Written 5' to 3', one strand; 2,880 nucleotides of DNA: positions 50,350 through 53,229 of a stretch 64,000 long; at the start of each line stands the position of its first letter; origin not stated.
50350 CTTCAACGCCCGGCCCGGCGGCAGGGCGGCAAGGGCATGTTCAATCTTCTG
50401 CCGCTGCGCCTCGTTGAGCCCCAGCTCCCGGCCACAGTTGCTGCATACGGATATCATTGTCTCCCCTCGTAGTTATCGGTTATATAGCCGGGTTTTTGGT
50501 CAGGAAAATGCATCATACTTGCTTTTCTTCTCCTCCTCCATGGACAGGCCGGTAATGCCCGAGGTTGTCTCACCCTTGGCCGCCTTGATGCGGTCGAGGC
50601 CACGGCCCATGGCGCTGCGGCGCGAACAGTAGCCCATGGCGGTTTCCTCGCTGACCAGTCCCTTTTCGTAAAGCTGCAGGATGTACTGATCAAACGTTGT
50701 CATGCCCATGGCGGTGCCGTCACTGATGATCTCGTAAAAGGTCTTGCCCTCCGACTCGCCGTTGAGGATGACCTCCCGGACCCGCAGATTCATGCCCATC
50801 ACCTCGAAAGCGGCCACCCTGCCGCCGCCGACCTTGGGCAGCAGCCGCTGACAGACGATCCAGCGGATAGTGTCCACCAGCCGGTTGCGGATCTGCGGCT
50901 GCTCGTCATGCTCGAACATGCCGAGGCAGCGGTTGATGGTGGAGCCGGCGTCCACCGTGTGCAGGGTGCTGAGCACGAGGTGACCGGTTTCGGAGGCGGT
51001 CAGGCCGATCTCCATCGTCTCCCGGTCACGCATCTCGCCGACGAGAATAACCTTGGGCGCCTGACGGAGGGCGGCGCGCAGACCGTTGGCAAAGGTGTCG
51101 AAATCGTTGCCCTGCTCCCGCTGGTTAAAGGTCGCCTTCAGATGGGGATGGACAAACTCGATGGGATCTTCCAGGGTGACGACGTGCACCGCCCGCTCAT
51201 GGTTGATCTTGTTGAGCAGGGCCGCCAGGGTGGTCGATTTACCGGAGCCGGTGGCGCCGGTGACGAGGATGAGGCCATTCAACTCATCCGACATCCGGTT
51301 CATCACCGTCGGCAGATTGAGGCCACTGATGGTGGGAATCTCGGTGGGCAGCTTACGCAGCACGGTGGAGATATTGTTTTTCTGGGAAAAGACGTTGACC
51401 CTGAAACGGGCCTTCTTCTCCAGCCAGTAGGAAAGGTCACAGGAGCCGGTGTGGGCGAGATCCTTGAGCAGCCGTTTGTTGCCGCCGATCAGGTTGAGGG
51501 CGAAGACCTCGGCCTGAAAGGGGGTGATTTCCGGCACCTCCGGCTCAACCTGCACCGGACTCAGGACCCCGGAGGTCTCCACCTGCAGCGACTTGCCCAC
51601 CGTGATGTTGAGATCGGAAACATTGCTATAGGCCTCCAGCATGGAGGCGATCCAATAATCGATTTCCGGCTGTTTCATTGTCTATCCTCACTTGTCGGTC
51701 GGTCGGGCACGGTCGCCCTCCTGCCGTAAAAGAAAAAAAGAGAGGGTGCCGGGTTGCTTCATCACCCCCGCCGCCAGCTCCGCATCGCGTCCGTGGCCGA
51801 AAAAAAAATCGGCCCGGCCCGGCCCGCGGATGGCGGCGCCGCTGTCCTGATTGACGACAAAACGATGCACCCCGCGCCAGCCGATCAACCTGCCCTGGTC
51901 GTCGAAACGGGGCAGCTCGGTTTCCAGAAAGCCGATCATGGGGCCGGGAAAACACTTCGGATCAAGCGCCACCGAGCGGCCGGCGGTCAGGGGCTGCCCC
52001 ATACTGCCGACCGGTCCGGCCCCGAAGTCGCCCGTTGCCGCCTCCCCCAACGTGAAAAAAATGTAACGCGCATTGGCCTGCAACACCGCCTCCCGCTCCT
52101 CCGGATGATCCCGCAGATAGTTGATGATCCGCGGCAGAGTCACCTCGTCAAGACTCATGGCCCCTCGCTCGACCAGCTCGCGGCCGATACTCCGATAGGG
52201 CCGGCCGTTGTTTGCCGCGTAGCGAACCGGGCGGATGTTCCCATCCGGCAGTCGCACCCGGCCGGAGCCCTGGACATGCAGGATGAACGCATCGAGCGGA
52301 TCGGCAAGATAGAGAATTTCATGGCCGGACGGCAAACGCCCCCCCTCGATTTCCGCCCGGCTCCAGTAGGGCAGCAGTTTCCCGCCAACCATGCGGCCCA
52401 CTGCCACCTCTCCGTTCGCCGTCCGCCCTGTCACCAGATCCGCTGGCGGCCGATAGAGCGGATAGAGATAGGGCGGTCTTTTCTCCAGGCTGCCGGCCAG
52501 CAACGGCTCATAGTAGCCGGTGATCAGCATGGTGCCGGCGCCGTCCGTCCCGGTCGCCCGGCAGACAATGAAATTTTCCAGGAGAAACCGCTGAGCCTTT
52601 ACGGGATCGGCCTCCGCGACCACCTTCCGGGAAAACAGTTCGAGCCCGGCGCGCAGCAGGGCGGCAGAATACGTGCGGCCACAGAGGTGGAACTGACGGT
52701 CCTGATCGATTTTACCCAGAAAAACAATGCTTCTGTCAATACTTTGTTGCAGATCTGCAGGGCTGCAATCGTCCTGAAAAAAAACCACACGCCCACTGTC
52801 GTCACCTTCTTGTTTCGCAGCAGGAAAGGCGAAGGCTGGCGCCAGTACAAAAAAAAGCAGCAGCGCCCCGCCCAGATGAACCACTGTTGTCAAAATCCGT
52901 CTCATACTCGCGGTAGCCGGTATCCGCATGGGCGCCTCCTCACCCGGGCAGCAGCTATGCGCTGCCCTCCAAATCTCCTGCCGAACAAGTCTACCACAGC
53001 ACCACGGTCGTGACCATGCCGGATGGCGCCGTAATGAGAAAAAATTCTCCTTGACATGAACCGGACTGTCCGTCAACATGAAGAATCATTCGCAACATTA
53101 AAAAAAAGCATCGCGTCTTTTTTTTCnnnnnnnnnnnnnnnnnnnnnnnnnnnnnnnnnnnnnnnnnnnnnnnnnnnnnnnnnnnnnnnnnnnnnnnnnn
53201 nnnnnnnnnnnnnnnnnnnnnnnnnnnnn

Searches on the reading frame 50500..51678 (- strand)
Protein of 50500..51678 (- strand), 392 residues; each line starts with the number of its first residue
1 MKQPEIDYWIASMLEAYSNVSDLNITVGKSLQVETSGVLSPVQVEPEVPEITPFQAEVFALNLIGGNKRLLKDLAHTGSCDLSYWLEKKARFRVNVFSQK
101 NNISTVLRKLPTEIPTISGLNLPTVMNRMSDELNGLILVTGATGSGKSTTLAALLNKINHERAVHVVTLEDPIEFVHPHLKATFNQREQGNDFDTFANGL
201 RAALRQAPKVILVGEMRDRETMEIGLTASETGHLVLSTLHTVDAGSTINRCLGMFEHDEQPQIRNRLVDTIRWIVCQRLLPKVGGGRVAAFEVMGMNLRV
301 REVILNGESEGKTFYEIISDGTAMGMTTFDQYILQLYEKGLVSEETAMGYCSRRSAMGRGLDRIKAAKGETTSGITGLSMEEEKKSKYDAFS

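Call 34: search_protein_families(library=pfam, proteins=[window:50500-51678:-], max_evalue=0.00001)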
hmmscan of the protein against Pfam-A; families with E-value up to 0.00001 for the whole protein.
window:50500-51678:- (392 aa): 2 families
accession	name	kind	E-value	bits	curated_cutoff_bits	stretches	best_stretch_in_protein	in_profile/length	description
PF00437.27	T2SSE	-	6.9e-43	147.1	24.9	1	88-282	90-280/370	Type II/IV secretion system protein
PF13401.12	AAA_22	-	9.6e-06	26.4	27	0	134-216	5-93/130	AAA domain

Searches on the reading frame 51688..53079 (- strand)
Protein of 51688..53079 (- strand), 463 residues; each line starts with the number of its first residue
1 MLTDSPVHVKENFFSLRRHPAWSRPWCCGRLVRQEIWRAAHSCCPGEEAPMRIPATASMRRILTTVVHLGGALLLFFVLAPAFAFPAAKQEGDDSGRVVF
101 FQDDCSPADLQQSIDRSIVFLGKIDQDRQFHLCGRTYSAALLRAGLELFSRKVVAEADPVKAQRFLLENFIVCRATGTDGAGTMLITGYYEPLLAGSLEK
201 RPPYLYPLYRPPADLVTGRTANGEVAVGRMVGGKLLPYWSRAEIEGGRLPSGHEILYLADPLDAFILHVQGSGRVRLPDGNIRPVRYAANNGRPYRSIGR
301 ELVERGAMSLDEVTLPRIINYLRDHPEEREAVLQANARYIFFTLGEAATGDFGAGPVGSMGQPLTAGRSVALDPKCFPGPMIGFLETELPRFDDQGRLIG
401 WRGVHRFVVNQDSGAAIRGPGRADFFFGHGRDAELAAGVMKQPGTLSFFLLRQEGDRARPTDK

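Call 34: search_protein_families(library=pfam, proteins=[window:51688-53079:-], max_evalue=0.00001)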
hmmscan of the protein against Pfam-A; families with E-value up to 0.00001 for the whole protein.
window:51688-53079:- (463 aa): 2 families
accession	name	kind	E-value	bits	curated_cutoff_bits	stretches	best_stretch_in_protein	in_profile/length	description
PF03562.22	MltA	-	8e-54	182.5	24.3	1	185-342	1-162/163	MltA specific insert domain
PF06725.17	3D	-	1.6e-11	44.6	23.8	1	368-446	1-68/72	3D domain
